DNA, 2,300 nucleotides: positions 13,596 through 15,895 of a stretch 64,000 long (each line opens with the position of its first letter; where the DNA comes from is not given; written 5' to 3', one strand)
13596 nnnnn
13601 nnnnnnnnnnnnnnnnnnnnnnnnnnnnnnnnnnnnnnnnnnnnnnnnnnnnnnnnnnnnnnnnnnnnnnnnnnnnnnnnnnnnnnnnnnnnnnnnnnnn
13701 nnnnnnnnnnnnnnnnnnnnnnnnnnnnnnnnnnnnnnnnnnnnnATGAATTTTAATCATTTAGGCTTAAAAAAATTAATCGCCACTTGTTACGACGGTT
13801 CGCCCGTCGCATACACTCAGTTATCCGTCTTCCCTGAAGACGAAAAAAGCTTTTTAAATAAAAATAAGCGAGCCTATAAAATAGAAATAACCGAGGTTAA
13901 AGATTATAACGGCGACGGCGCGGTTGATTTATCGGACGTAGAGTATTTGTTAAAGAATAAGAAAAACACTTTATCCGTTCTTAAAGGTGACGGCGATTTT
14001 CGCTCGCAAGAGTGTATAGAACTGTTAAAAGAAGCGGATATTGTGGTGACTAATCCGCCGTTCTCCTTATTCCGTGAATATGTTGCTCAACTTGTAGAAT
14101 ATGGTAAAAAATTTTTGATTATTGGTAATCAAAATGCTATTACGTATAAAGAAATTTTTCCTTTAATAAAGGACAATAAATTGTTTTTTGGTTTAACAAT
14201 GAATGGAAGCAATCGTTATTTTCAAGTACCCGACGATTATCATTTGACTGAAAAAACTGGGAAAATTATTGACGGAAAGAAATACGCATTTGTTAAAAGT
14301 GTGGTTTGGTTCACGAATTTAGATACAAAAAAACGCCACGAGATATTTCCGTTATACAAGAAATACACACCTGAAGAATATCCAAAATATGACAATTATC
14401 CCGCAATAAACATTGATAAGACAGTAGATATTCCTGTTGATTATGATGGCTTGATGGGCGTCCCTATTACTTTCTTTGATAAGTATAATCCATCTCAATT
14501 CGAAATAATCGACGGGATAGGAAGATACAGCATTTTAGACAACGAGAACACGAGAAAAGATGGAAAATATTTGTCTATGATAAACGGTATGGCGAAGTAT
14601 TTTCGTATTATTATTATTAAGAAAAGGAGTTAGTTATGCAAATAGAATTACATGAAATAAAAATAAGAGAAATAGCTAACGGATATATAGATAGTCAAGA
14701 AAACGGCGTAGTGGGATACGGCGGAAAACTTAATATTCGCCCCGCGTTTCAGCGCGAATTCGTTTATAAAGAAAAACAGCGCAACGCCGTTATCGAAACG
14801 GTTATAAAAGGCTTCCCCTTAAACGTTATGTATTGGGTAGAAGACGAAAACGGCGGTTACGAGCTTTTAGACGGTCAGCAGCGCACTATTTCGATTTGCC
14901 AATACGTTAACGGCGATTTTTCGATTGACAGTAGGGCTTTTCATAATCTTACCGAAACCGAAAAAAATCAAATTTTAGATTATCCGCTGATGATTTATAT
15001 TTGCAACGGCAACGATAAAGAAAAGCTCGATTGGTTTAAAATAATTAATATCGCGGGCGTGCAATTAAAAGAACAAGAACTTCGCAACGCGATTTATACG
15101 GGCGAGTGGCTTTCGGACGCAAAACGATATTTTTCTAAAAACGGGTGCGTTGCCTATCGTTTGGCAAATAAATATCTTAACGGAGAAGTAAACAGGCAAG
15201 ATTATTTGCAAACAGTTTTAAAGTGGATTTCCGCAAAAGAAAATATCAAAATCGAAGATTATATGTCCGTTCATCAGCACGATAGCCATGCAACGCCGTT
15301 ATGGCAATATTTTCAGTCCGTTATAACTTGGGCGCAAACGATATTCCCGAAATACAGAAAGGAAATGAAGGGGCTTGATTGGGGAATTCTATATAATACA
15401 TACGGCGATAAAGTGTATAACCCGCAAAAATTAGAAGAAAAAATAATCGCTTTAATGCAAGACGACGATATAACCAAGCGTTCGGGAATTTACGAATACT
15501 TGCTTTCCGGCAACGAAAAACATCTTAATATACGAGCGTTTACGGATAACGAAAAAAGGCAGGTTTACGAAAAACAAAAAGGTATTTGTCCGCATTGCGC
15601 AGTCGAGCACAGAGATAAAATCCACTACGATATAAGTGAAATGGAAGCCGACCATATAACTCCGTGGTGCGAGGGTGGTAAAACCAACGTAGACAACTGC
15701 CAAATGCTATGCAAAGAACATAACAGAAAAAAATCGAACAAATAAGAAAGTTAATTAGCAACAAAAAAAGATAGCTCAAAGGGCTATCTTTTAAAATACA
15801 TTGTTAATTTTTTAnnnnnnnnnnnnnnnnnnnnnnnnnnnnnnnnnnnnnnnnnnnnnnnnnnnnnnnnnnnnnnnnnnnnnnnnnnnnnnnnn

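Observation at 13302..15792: Candidate undescribed cassette: structured RNA, terminator, M.EcoRI-like methylase and DUF262-HNH nuclease, wedged downstream of rnpB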

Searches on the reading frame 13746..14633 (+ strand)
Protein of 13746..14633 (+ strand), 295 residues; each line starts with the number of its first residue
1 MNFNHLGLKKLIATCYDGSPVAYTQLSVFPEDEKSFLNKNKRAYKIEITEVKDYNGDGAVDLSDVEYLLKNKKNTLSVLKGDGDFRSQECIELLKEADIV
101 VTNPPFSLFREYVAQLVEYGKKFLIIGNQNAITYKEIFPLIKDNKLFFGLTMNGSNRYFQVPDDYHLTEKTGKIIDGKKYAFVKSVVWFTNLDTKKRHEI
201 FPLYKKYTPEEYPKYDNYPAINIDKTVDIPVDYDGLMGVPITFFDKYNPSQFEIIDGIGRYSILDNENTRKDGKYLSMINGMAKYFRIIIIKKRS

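Call 4: search_protein_families(library=pfam, proteins=[window:13746-14633:+], max_evalue=0.01)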
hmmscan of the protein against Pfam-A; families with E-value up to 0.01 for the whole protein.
window:13746-14633:+ (295 aa): 1 family
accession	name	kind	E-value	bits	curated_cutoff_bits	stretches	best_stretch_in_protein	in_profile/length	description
PF13651.11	EcoRI_methylase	-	8.6e-111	371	26.4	1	2-293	55-345/345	Adenine-specific methyltransferase EcoRI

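Call 5: search_protein_families(library=padloc, proteins=[window:13746-14633:+], max_evalue=0.01)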
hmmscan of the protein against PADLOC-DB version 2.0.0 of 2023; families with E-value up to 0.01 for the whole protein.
window:13746-14633:+ (295 aa): 1 family
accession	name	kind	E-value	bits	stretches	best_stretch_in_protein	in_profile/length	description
PDLC03297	MTase_II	-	1.1e-96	322.2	1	2-294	63-329/332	Type II methyltransferase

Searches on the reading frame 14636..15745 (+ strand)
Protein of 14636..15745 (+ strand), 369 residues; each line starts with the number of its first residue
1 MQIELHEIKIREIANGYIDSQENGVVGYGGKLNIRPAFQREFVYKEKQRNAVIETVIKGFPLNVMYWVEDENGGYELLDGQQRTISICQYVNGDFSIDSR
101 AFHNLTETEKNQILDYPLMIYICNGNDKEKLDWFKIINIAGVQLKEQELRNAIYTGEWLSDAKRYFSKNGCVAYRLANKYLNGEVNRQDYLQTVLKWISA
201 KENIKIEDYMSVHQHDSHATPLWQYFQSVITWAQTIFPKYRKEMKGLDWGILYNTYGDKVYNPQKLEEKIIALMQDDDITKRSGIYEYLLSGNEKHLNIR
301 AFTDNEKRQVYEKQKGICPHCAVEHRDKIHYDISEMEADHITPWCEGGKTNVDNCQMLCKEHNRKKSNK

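Call 4: search_protein_families(library=pfam, proteins=[window:14636-15745:+], max_evalue=0.01)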
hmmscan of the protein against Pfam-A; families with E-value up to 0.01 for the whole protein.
window:14636-15745:+ (369 aa): 3 families
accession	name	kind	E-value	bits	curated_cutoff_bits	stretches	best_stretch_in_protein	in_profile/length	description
PF03235.19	GmrSD_N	-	4.5e-18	66.5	33.2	1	34-154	13-198/199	GmrSD restriction endonuclease, N-terminal domain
PF01844.29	HNH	-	1.4e-06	28.8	21.4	1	318-369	1-47/47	HNH endonuclease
PF14279.12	HNH_5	-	0.0008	19.7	27.5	1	334-368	11-45/56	HNH endonuclease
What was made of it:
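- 14636..15745 (+): DUF262 (ParB/Srx-like NTPase, DGQQR motif) plus HNH nuclease, 369 aa, with an intact ORF. Call 4.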

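Call 5: search_protein_families(library=padloc, proteins=[window:14636-15745:+], max_evalue=0.01)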
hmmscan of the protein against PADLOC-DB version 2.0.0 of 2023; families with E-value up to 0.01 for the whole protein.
window:14636-15745:+ (369 aa): 7 families
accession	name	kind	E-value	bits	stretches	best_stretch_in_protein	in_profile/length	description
PDLC03418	REase_II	-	1.8e-139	463.1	1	1-369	1-372/372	Type II restriction enzyme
PDLC03877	NsnA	-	2.4e-28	97.5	1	30-164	63-210/385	-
PDLC04027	PD-T4-2_A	-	2.9e-14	50.9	1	30-205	50-243/363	-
PDLC04150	HEC-05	-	1.4e-05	22.2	1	36-69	25-60/583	-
PDLC01256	Cas9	-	0.00055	16.9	1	302-369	498-562/711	"CAS-II-A,CAS-II-B,CAS-II-C; effector__SPE"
PDLC03656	mREase_IV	-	0.00091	17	1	308-364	197-253/277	Type IV methyl-directed restriction enzyme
PDLC04151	HEC-05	-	0.0049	13.6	1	36-67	43-75/600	-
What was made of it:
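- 14636..15745 (+): PADLOC REase_II PDLC03418 matches full length at 463 bits (call 5).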

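Call 8: find_encoding_contigs(protein=window:14636-15745:+, flank=6000, max_places=10)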
Protein window:14636-15745:+ (369 aa): no gene with exactly this product is on record in the collection.

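Call 11: find_homologous_proteins(query=window:14636-15745:+, max_evalue=1e-10)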
Query window:14636-15745:+ (369 aa): 8000 proteins with E <= 1e-10 among 8000 candidates; the best 120 are listed.
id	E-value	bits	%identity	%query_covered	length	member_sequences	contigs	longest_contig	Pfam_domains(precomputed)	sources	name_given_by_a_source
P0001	2.5e-234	795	89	100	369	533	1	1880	PF01844.30,PF03235.20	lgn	-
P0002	6.3e-230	781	88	100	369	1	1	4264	PF01844.30,PF03235.20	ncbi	-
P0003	7.1e-230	781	88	100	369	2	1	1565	PF01844.30,PF03235.20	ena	-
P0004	8.0e-230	780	88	100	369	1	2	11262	PF01844.30,PF03235.20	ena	-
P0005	4.4e-229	778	88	100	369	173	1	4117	PF01844.30,PF03235.20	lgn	-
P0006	4.1e-228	775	87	99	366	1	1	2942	PF01844.30,PF03235.20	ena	-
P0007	4.8e-228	774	89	100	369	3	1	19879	PF01844.30,PF03235.20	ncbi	-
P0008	4.8e-228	774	88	100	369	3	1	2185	PF01844.30,PF03235.20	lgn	-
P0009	1.9e-227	773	87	100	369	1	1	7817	PF01844.30,PF03235.20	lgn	-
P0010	3.0e-227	772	88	100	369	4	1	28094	PF01844.30,PF03235.20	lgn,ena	-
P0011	3.1e-227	772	88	100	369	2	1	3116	PF01844.30,PF03235.20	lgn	-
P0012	4.9e-226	768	86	100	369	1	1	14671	PF01844.30,PF03235.20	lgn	-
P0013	1.3e-225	767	89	100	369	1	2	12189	PF01844.30,PF03235.20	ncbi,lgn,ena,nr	ncbi:MAG: DUF262 domain-containing protein [Clostridia bacterium]|nr:DUF262 domain-containing protei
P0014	1.9e-225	766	87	100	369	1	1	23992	PF01844.30,PF03235.20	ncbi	-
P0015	2.1e-225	766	86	100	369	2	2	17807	PF01844.30,PF03235.20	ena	-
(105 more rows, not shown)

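Call 12: find_related_loci(query=window:14636-15745:+, collection=genome_contigs, flank=6000)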
Query window:14636-15745:+ (369 aa) in genome_contigs; peptide patterns used: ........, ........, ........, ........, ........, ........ (x = any residue, [..] = any of these).
599 stretches matched a pattern (row limit reached: there are more); 580 encode a relative of the query (tblastn E <= 1e-3); the best 80 are kept; 80 distinct loci.
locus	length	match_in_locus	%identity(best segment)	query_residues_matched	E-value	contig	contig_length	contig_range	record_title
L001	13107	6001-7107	89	1-369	0e+0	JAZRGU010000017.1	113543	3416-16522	MAG: Christensenellaceae bacterium isolate T1900045487_YK20190181.MAGScoT_cleanbin_000008 SGB_7355_k141_1198394, whole g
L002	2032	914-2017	90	1-368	0e+0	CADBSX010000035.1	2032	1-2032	MAG: uncultured Clostridiales bacterium isolate RUG14276 genome assembly, contig: RUG14276_asm_35, whole genome shotgun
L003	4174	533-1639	88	1-369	0e+0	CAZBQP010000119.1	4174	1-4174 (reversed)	MAG TPA_asm: uncultured Clostridia bacterium isolate SRP350583_co1_51 genome assembly, contig: NODE_31420_length_4174_co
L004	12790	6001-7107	87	1-369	0e+0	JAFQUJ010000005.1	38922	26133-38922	MAG: Clostridia bacterium isolate RGIG2159 Goat_Colon.Co__c983421, whole genome shotgun sequence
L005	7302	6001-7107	88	1-369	0e+0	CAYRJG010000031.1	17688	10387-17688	MAG TPA_asm: uncultured Ruminococcus sp. isolate SRP315200_co1_654 genome assembly, contig: NODE_6150_length_17688_cov_6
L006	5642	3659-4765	84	1-369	0e+0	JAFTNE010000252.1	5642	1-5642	MAG: Clostridia bacterium isolate RGIG3971 Roe_deer_Cecum-4__c458211, whole genome shotgun sequence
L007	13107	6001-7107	87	1-369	0e+0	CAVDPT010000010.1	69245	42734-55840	Bifidobacteriaceae bacterium isolate H07675-L1_cleanbin_000020 genome assembly, contig: Spades_H07675-L1_contig_245, who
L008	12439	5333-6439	85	1-369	0e+0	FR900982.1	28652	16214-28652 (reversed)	Subdoligranulum sp. CAG:314 genomic scaffold, scf11, whole genome shotgun sequence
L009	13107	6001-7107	85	1-369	0e+0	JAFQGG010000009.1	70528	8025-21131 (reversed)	MAG: Clostridia bacterium isolate RGIG1792 Goat_Cecum-4__c837, whole genome shotgun sequence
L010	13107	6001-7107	85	1-369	0e+0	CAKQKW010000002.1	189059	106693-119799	MAG: uncultured Clostridia bacterium isolate REFINED_METABAT215_TOP10_CONTIGS_1500_ASSEMBLY_K77_MERGED__Hadza_PheChl_Fib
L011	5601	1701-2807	83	1-369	0e+0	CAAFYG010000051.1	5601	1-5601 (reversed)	MAG TPA_asm: Clostridia bacterium, isolate HGM11420, WGS project CAAFYG010000000 data, contig: SRS475920_69_k119_76852,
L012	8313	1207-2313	83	1-369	0e+0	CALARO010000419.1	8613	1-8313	MAG TPA_asm: uncultured Clostridia bacterium isolate SRR1747025_bin.37_CONCOCT_v1.1_MAG genome assembly, contig: ERZ8082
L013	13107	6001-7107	84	1-369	0e+0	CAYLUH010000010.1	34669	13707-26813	MAG TPA_asm: uncultured Christensenella sp. isolate SRP225648_co1_161 genome assembly, contig: NODE_2455_length_34669_co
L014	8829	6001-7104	81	1-368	0e+0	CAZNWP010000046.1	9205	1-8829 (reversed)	MAG TPA_asm: uncultured Christensenella sp. isolate SRP350583_co2_396 genome assembly, contig: NODE_11429_length_9205_co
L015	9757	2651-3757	82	1-369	0e+0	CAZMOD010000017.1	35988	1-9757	MAG TPA_asm: uncultured Christensenella sp. isolate SRP350583_co2_9 genome assembly, contig: NODE_1483_length_35988_cov_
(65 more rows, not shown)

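Call 64: search_solved_structures(query=window:14636-15745:+, max_evalue=0.01)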
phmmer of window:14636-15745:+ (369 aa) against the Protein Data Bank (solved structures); distinct sequences matched with E-value up to 0.01: 0.

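Call 79: predict_structure(alignment_id=A3)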
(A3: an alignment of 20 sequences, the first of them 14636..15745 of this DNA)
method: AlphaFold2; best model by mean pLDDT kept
length: 369 residues; sequences in the alignment: 20
mean_pLDDT: 70.6   pTM: 0.45
mean pLDDT of the five models: 70.6, 70.0, 69.1, 67.8, 59.4
residues with pLDDT >= 90: 82; 70-90: 132; 50-70: 81; < 50: 74
segments of 3 or more residues with pLDDT < 50: 36-42, 131-189, 214-217
pLDDT, mean of each block of 10 residues (from residue 1): 72 75 56 54 64 67 61 67 79 84 90 82 62 40 31 31 29 30 39 72 70 51 73 83 76 90 90 89 89 87 94 94 93 93 86 94 71
secondary structure, 60 per line:
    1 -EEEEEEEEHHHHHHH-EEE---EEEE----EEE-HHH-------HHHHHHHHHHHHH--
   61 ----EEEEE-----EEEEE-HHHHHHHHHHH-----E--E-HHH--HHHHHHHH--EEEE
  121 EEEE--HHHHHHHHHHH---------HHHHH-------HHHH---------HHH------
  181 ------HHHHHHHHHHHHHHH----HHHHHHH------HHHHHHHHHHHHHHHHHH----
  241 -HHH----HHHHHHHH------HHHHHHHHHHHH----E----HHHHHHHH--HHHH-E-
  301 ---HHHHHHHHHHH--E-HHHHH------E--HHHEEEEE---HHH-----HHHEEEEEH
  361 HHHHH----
elements in order: E2-9 H10-16 E18-20 E24-27 E32-34 H46-58 E65-69 E75-79 H81-91 H107-114 E117-124 H127-137 H147-151 H159-162 H187-201 H206-212 H219-236 H249-256 H263-274 H284-291 H294-297 H304-314 H319-323 E336-340 E355-359 H360-365

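Call 83: fold_search(model_id=the predicted structure, library=pdb)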
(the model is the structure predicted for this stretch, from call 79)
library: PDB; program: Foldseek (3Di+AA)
matches with E <= 10: 197; with E <= 0.001: 0
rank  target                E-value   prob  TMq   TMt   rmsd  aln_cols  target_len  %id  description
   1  7p9k_A                1.3e-03  0.82  0.20  0.14  22.7       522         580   12  BrxU, GmrSD-family Type IV restriction enzyme (released 2021-12-08)
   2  7ol9_B                4.0e-03  0.98  0.22  0.37  13.0       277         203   12  Crystal structure of C-terminally truncated Bacillus subtilis nucleoid occlusion protein (Noc) complexed to the Noc-bi (released 2022-03-09)
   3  6sdk_B                1.4e-02  0.92  0.22  0.38  15.2       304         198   12  Crystal structure of bacterial ParB dimer bound to CDP (released 2019-10-23)
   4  7p9m_B                1.6e-02  0.51  0.22  0.16  20.2       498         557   11  BrxU, GmrSD-family Type IV restriction enzyme (released 2021-12-08)
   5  7bnr_A                1.8e-02  0.90  0.22  0.38  15.5       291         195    8  Crystal structure of a ParB Q52A mutant from Myxococcus xanthus bound to CTPyS (released 2021-09-08)
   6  6jiv_A                1.9e-02  0.85  0.25  0.18  17.1       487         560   10  SspE crystal structure (released 2020-03-25)
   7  4zt0_C                2.1e-02  0.16  0.13  0.04  26.4       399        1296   16  Crystal structure of catalytically-active Streptococcus pyogenes Cas9 in complex with single-guide RNA at 2.9 Angstrom (released 2015-07-08)
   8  6sdk_A                2.4e-02  0.77  0.18  0.32  14.7       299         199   11  Crystal structure of bacterial ParB dimer bound to CDP (released 2019-10-23)
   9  7bm8_A                2.8e-02  0.94  0.22  0.40  13.3       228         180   11  Crystal structure of the C-terminally truncated chromosome-partitioning protein ParB from Caulobacter crescentus compl (released 2021-04-28)
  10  7bnr_B                2.8e-02  0.82  0.21  0.36  15.5       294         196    8  Crystal structure of a ParB Q52A mutant from Myxococcus xanthus bound to CTPyS (released 2021-09-08)
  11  4h9d_A                3.1e-02  0.99  0.12  0.42   7.5        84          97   26  Crystal Structure of Mn-dependent Gme HNH nicking endonuclease from Geobacter metallireducens GS-15, Northeast Structu (released 2012-10-10)
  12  5h0m                  3.7e-02  0.98  0.14  0.45   7.2       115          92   23  Crystal structure of deep-sea thermophilic bacteriophage GVE2 HNH endonuclease with zinc ion (released 2017-03-08)
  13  7ng0                  4.9e-02  0.77  0.21  0.36  13.3       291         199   13  Crystal structure of N- and C-terminally truncated Geobacillus thermoleovorans nucleoid occlusion protein Noc (released 2021-02-17)
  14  7bnk_B                4.9e-02  0.75  0.21  0.37  15.9       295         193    8  Crystal structure of ParB from Myxococcus xanthus bound to CDP and Monothiophosphate (released 2021-09-08)
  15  7nfu_B                4.9e-02  0.72  0.20  0.33  13.0       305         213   11  Crystal structure of C-terminally truncated Geobacillus thermoleovorans nucleoid occlusion protein Noc (released 2021-02-17)
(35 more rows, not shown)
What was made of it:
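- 14636..15745 (+): The weak best fold matches are BrxU, ParB/Noc, SspE and HNH (call 83).
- Closest known: GmrSD / BrxU / SspE. Same: The best, though weak, fold matches are BrxU 7p9k and SspE 6jiv (call 83).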
